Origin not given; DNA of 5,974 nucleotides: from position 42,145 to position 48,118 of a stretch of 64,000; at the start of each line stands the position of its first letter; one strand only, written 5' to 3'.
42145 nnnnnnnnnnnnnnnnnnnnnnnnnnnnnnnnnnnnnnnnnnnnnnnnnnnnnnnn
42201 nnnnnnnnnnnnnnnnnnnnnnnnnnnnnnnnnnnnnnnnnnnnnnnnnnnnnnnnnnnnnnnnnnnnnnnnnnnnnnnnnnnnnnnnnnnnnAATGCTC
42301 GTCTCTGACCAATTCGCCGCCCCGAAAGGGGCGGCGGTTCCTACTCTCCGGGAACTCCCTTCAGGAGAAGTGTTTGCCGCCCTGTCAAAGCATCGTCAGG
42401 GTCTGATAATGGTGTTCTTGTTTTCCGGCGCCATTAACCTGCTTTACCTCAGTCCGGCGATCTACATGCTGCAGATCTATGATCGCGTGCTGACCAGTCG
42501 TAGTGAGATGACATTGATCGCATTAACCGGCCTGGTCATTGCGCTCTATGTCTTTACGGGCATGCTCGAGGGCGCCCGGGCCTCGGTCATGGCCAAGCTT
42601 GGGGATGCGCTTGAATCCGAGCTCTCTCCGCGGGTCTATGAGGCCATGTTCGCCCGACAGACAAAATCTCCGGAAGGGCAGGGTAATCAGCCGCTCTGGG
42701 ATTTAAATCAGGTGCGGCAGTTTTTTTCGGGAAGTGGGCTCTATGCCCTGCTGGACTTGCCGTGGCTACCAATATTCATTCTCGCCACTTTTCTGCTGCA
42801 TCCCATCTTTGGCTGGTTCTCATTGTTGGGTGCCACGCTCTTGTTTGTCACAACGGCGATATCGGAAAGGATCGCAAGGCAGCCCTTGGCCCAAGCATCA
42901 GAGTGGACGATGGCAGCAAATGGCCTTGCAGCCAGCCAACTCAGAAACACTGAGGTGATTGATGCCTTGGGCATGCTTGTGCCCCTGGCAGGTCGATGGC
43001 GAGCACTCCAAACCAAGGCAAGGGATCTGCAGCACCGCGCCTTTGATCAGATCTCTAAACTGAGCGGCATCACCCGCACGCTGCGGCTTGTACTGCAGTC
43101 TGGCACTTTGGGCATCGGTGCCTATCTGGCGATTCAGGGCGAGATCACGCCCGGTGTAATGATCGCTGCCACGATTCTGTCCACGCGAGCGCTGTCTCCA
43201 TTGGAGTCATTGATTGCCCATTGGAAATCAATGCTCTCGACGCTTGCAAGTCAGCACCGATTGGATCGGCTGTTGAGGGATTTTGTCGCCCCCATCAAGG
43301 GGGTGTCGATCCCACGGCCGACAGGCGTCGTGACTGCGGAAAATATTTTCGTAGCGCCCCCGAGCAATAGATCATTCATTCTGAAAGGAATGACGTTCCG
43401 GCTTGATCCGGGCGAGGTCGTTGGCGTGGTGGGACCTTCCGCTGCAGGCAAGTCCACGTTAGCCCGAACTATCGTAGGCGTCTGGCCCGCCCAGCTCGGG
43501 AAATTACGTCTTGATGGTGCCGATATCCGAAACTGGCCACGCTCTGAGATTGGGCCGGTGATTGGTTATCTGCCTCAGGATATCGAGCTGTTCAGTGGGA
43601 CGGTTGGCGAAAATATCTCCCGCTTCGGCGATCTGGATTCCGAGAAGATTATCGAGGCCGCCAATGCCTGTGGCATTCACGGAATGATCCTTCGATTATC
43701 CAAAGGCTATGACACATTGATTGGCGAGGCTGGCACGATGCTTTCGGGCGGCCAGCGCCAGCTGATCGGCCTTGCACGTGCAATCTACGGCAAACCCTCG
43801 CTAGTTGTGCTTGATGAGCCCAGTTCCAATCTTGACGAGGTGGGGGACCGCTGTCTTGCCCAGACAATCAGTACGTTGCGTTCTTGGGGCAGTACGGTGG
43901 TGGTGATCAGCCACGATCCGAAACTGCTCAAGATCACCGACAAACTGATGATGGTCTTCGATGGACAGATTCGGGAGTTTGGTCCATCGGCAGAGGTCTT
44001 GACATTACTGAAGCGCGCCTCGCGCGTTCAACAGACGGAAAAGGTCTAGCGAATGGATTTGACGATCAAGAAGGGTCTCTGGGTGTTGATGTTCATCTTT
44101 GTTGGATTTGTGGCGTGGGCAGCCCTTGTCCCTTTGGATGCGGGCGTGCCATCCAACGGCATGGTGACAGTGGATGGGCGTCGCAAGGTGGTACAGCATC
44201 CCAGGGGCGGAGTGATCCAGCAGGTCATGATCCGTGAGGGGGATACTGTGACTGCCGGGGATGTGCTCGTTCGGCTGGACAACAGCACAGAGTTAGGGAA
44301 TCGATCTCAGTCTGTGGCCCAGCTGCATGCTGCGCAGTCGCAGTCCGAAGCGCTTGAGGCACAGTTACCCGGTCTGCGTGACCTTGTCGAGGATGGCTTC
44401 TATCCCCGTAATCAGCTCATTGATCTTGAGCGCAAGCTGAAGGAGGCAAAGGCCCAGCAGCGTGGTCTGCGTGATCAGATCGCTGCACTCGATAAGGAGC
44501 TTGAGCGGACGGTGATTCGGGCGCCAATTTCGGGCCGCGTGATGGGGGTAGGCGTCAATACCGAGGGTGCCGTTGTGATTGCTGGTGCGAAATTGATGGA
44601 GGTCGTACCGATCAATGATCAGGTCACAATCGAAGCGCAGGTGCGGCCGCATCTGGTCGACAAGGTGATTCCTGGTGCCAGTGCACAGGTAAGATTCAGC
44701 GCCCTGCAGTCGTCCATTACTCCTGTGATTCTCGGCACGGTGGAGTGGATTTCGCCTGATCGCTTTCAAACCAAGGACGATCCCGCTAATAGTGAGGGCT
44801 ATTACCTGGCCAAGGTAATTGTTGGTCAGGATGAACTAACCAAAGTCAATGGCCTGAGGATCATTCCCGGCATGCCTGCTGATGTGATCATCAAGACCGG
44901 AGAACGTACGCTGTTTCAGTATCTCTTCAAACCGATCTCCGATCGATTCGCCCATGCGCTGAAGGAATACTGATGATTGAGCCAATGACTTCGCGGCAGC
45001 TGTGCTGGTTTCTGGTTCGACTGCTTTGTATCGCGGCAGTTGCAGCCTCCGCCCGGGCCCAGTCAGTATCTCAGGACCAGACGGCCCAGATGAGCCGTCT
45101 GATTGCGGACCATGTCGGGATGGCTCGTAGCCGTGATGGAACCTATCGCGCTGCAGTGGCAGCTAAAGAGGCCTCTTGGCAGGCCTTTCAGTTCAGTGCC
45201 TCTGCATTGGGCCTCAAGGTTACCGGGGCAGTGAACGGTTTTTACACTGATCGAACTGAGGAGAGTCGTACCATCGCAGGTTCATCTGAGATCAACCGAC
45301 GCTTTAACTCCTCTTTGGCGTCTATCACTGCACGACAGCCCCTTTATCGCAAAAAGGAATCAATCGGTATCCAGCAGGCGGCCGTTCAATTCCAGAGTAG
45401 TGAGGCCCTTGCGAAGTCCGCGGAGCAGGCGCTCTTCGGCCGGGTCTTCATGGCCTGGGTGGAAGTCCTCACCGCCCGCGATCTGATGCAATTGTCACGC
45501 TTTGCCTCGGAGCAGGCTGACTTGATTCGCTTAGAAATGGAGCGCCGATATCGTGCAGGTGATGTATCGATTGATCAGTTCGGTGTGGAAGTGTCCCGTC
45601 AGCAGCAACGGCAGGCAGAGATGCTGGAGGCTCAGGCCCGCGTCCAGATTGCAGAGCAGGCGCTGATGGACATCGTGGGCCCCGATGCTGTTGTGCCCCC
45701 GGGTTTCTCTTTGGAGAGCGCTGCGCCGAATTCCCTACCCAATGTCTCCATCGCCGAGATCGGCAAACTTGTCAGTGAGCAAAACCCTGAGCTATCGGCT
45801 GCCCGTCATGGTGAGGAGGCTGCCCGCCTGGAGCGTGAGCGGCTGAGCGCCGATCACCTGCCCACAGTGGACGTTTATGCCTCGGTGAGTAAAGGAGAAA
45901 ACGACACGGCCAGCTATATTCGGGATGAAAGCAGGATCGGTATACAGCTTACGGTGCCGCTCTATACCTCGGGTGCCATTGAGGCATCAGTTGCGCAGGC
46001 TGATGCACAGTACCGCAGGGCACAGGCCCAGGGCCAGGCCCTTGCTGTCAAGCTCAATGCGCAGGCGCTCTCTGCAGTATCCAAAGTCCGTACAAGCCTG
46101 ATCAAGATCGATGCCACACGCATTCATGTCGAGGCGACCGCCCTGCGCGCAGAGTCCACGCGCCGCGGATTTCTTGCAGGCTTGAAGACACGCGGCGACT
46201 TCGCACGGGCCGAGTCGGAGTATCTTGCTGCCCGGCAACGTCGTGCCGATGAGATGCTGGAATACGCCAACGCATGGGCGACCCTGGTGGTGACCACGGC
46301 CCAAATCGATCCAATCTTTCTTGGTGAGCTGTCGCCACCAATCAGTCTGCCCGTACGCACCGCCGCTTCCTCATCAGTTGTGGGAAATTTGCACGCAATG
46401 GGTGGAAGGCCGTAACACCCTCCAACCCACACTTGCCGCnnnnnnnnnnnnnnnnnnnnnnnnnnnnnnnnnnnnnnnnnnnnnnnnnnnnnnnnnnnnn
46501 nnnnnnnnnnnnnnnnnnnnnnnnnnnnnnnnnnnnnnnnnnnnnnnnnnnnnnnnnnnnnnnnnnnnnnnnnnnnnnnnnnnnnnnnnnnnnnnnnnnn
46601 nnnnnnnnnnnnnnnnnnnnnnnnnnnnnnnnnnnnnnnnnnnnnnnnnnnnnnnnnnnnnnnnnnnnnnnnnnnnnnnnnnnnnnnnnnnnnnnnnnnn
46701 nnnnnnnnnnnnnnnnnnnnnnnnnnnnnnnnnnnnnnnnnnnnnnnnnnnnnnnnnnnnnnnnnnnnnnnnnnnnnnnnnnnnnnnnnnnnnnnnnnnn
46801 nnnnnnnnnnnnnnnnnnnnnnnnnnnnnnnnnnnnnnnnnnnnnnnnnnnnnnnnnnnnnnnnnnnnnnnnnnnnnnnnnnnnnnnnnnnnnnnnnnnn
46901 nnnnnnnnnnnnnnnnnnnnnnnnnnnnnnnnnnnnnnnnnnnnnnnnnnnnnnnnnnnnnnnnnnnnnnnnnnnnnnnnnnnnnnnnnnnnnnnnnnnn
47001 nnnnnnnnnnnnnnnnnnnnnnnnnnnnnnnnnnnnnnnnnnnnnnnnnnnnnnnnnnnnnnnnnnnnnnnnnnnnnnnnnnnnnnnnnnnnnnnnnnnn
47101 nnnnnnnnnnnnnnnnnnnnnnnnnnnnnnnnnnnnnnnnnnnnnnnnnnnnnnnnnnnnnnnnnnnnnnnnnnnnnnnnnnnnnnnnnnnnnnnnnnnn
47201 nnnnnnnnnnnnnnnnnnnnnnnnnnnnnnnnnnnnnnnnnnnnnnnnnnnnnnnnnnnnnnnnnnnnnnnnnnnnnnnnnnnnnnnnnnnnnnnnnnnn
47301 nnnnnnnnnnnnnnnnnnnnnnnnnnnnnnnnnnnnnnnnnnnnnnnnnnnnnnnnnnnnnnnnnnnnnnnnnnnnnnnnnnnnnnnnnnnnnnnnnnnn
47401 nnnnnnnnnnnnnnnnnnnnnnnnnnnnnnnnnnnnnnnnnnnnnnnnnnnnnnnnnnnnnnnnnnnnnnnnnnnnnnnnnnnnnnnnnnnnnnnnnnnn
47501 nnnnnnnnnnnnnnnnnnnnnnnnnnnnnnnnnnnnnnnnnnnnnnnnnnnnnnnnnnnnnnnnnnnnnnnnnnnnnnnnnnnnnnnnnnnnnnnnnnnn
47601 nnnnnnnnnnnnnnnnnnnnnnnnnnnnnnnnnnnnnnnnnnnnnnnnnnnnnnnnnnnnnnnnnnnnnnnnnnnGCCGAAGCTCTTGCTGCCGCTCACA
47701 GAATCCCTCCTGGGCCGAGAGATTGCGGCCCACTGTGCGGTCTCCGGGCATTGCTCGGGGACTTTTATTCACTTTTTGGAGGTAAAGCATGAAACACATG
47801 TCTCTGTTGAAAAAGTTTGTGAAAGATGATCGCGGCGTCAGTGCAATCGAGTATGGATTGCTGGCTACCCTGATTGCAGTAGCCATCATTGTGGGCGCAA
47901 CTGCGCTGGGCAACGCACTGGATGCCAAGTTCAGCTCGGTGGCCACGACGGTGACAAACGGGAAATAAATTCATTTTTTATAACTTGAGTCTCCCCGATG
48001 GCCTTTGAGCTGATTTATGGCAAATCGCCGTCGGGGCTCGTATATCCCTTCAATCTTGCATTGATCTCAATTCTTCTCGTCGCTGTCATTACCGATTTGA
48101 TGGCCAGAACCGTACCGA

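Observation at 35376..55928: Composite ~20-kb attachment island coupling a T1SS adhesin and a Tad pilus under duplicated regulator/operator cassettes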

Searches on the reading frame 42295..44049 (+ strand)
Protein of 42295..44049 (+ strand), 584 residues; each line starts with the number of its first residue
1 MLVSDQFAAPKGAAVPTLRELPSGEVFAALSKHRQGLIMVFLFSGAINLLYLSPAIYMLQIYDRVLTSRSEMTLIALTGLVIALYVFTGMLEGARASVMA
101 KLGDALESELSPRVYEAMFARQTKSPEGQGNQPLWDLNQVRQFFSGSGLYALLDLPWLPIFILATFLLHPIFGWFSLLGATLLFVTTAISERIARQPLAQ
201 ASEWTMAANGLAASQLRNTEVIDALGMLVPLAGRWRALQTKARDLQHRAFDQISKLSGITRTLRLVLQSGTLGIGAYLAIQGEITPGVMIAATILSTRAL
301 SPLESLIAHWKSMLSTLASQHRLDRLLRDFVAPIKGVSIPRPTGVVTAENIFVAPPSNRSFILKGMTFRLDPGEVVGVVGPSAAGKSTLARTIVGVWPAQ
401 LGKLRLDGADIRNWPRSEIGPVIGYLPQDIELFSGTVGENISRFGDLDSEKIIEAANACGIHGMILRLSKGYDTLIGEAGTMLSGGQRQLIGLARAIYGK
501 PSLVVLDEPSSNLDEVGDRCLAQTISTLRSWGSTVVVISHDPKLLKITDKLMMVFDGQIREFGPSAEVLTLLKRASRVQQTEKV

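Call 3: search_protein_families(library=pfam, proteins=[window:42295-44049:+], max_evalue=0.01)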
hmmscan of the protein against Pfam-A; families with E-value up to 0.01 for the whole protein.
window:42295-44049:+ (584 aa): 4 families
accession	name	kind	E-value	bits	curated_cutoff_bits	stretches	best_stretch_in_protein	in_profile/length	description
PF00005.33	ABC_tran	-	7.5e-27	95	25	1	363-510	1-136/137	ABC transporter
PF00664.28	ABC_membrane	-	3.8e-09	37.1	28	1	37-297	1-268/274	ABC transporter transmembrane region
PF02463.25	SMC_N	-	9.2e-07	28.9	40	1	303-556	135-213/220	RecF/RecN/SMC N terminal domain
PF13304.12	AAA_21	-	8.6e-06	26.5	27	1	483-545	238-303/304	AAA domain, putative AbiEii toxin, Type IV TA system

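Call 6: search_protein_families(library=ncbifam, proteins=[window:42295-44049:+], max_evalue=0.01)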
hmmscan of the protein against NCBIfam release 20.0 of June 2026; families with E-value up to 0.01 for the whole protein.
window:42295-44049:+ (584 aa): 189 families (the best 25 are shown)
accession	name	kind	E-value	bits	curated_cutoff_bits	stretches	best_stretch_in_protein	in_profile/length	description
TIGR01842.1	type_I_sec_PrtD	subfamily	4.7e-199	662.4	510.15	1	30-570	1-542/544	type I secretion system permease/ATPase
TIGR03375.1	type_I_sec_LssB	subfamily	8.5e-100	335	693.1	1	28-574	142-694/696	type I secretion system permease/ATPase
TIGR01846.1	type_I_sec_HlyB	subfamily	9.9e-69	232.3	725.55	1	28-572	132-682/694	type I secretion system permease/ATPase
TIGR03796.1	NHLM_micro_ABC1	equivalog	1.1e-55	189.2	853.3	1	30-568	149-698/710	NHLP family bacteriocin export ABC transporter peptidase/permease/ATPase subunit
TIGR02204.1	MsbA_rel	hypoth_equivalog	3.1e-50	171.4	780.4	1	28-569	13-562/576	ABC transporter, permease/ATP-binding protein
TIGR00958.1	3a01208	subfamily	3.4e-48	164.5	874.6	1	241-567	372-699/711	antigen peptide transporter 2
NF052233.1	CphA_assoc_ABC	equivalog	1.9e-46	158.8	880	1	262-570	419-731/766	cyanophycin metabolism-associated ABC transporter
TIGR02857.1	CydD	equivalog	7.1e-46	157.2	435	1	303-553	277-528/529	thiol reductant ABC exporter subunit CydD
TIGR02868.1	CydC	equivalog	1.7e-44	152.3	329.05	1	162-542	145-530/530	thiol reductant ABC exporter subunit CydC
TIGR02203.1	MsbA_lipidA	equivalog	1.2e-42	146.2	602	1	183-569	165-556/572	lipid A export permease/ATP-binding protein MsbA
TIGR01193.1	bacteriocin_ABC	subfamily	2.5e-40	138.7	523.85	1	31-569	152-696/708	peptide cleavage/export ABC transporter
TIGR03797.1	NHLM_micro_ABC2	equivalog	2e-39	135.7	709.4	1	29-568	130-671/686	NHLP bacteriocin export ABC transporter permease/ATPase subunit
NF010178.0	PRK13657.1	equivalog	1.8e-38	132.4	733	1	256-571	242-559/588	glucan ABC transporter ATP-binding protein/ permease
NF008381.0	PRK11176.1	equivalog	6.5e-38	130.4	867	1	337-570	333-567/582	lipid A ABC transporter ATP-binding protein/permease MsbA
NF045513.1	HepA_fam_ABC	equivalog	2.3e-37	128.7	725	1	359-569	386-596/610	heterocyst formation ABC transporter subunit HepA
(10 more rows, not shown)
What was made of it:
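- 42295..44049 (+): T1SS ABC permease/ATPase of the PrtD type, with no C39 or CLD N-terminal domain. TIGR01842, 662 bits, cut-off 510 (call 6).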

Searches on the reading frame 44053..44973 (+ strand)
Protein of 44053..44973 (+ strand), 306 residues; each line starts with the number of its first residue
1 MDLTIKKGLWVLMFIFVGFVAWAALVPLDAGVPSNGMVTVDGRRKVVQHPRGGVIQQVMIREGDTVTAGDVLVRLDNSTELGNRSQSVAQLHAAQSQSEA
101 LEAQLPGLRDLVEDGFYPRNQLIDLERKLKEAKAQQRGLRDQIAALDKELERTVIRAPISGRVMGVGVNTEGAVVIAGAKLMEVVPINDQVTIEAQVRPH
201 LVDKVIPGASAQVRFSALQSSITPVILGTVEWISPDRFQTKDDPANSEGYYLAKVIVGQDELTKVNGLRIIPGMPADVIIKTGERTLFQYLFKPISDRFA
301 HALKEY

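Call 3: search_protein_families(library=pfam, proteins=[window:44053-44973:+], max_evalue=0.01)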
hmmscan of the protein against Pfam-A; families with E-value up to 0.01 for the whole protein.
window:44053-44973:+ (306 aa): 6 families
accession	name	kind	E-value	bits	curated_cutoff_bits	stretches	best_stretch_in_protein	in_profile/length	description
PF13437.12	HlyD_3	-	1.7e-15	58.1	22.2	1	154-255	1-91/106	HlyD family secretion protein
PF16576.10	HlyD_D23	-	3e-13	50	30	1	31-235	5-186/214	Barrel-sandwich domain of CusB or HlyD membrane-fusion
PF13533.13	Biotin_lipoyl_2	-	7.1e-05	23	29.8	1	52-76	8-32/32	Biotin-lipoyl like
PF08826.15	DMPK_coil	-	0.00018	22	22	1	123-152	28-57/61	DMPK coiled coil domain like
PF00364.28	Biotin_lipoyl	-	0.0002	21.5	22.1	1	46-75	44-73/73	Biotin-requiring enzyme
PF14073.11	Cep57_CLD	-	0.00058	20.4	28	1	84-152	59-127/178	Centrosome localisation domain of Cep57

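Call 6: search_protein_families(library=ncbifam, proteins=[window:44053-44973:+], max_evalue=0.01)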
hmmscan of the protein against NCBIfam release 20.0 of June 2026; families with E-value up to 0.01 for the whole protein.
window:44053-44973:+ (306 aa): 25 families
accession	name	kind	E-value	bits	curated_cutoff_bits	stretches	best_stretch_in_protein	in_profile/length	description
TIGR01843.1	type_I_hlyD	subfamily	4.1e-77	259.9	208.65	3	125-305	243-421/422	HlyD family type I secretion periplasmic adaptor subunit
TIGR01730.1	RND_mfp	subfamily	6.1e-25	87.8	94.9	1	47-235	29-212/322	efflux RND transporter periplasmic adaptor subunit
TIGR03794.1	NHLM_micro_HlyD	equivalog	4.2e-15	55.6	156.2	2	9-102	23-116/421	NHLP bacteriocin system secretion protein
TIGR00998.1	8a0101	subfamily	4.3e-15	55.5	390.8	2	127-222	180-272/334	EmrA/EmrK family multidrug efflux transporter periplasmic adaptor subunit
TIGR01000.1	bacteriocin_acc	subfamily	2.6e-11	43.1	258.85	2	120-291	284-449/457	bacteriocin secretion accessory protein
TIGR00999.1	8a0102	subfamily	6.6e-11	41.8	319.3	1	63-235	1-169/271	CzcB/NccB family metal efflux transporter periplasmic adaptor subunit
NF007785.0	PRK10476.1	equivalog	1.3e-09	37.4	376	1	129-216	185-270/347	multidrug transporter subunit MdtN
NF002939.0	PRK03598.1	equivalog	1.5e-09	37.5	393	1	40-103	40-103/332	secretion protein HlyD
TIGR02971.1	heterocyst_DevB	subfamily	5.6e-09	35.8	129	2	128-232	180-277/327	ABC exporter membrane fusion protein, DevB family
NF033138.2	RND-peri-MexC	equivalog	1.9e-07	30.6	625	1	52-184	71-203/375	MexC family multidrug efflux RND transporter periplasmic adaptor subunit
NF045904.1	RND-peri-MexE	equivalog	8.4e-07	28.2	714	1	49-191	67-209/390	multidrug efflux RND transporter periplasmic adaptor subunit MexE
NF007132.1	PRK09578.1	equivalog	3.4e-06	26.1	512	1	47-175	68-195/396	MexX/AxyX family multidrug efflux RND transporter periplasmic adaptor subunit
NF033834.1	RND_adapt_MexA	exception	7.9e-06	25.2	750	1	51-184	70-189/373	multidrug efflux RND transporter periplasmic adaptor subunit MexA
NF011715.0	PRK15136.1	equivalog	1.2e-05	24.1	563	1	117-199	181-260/390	multidrug efflux MFS transporter periplasmic adaptor subunit EmrA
NF000272.2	OqxA_adapt_sub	exception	1.6e-05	24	835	1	49-187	71-209/391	multidrug efflux RND transporter periplasmic adaptor subunit OqxA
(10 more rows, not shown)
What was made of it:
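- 44053..44973 (+): Short (306 aa) HlyD-family T1SS adaptor. Roughly positions 100-240 of the 422-position model (the helical hairpin region) appear not to be matched; I inferred this from the best-stretch coordinates alone. TIGR01843, 260 bits, cut-off 209, in three stretches; the best maps residues 125-305 to model positions 243-421 (call 6).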

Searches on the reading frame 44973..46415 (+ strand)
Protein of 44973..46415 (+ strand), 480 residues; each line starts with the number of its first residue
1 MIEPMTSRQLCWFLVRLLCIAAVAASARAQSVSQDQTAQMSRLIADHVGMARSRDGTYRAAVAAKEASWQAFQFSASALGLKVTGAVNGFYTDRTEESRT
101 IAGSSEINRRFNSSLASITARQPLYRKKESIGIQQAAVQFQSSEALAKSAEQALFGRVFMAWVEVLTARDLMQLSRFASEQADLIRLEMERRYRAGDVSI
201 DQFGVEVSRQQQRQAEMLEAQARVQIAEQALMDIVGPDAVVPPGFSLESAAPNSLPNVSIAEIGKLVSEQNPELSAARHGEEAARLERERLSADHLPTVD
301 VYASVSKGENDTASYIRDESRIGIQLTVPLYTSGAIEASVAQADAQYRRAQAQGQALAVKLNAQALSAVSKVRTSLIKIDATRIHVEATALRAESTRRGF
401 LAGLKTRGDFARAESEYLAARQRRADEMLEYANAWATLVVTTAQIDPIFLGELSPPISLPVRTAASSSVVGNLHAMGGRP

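Call 4: search_protein_families(library=pfam, proteins=[window:44973-46415:+], max_evalue=0.01)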
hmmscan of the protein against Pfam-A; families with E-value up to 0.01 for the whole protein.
window:44973-46415:+ (480 aa): 1 family
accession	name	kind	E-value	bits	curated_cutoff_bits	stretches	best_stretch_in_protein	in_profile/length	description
PF02321.23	OEP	-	8.8e-35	120.6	22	2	267-438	8-182/187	Outer membrane efflux protein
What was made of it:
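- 44973..46415 (+): TolC-family outer-membrane channel. Pfam OEP 9e-35 (call 4).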

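Call 6: search_protein_families(library=ncbifam, proteins=[window:44973-46415:+], max_evalue=0.01)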
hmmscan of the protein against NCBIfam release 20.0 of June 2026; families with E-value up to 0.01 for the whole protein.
window:44973-46415:+ (480 aa): 4 families
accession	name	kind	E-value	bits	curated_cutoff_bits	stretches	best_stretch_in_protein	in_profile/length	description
TIGR01844.1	type_I_sec_TolC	subfamily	5.9e-43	147.4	225.15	1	45-453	6-408/414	TolC family outer membrane protein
NF007002.0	PRK09465.1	equivalog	1.6e-15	56.6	495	1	49-433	31-414/460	outer membrane channel protein TolC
NF052390.1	efflux_OMP_AbuO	equivalog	1.4e-13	50.4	700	1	115-424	101-412/447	multidrug efflux outer membrane protein AbuO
TIGR01845.1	outer_NodT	subfamily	1e-09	37.7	210.05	1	134-439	147-454/460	efflux transporter outer membrane subunit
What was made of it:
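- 44973..46415 (+): TIGR01844 gives 147 bits, below its cut-off of 225 (call 6).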

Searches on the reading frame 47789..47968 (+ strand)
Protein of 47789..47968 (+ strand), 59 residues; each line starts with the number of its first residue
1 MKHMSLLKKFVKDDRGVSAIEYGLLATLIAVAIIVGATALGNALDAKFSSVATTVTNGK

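Call 4: search_protein_families(library=pfam, proteins=[window:47789-47968:+], max_evalue=0.01)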
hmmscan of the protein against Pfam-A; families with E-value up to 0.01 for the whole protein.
window:47789-47968:+ (59 aa): 1 family
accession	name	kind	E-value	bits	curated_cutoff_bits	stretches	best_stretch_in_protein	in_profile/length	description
PF04964.19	Flp_Fap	-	2.2e-16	59.8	32.2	1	10-54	1-45/46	Flp/Fap pilin component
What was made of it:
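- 47789..47968 (+): Flp prepilin (59 aa) with a G/VSAIEY processing motif. Flp_Fap 2e-16 (call 4).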
